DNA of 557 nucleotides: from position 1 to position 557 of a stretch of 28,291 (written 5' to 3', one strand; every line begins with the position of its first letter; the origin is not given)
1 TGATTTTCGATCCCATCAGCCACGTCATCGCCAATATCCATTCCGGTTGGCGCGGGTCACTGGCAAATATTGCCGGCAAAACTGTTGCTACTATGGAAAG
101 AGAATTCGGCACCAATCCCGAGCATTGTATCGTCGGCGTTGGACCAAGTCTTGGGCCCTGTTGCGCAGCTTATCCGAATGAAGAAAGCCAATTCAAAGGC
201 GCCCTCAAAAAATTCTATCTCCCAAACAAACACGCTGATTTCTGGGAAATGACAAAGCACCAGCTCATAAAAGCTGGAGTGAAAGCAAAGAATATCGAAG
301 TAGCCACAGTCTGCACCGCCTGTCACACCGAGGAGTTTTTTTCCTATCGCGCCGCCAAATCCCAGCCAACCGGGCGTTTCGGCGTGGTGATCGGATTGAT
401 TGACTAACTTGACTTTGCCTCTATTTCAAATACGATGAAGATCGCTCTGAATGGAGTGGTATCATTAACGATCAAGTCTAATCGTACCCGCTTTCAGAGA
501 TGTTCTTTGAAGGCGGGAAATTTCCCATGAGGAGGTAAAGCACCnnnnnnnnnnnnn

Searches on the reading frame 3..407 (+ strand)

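Call 6: search_protein_families(library=pfam, proteins=[window:3-407:+], max_evalue=0.01)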
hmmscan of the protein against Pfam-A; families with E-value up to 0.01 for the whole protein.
window:3-407:+ (134 aa): 1 family
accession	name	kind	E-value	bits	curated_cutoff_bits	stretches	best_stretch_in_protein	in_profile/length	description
PF02578.20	Cu-oxidase_4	-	4.5e-35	121.6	22.9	1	2-130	103-237/238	Multi-copper polyphenol oxidoreductase laccase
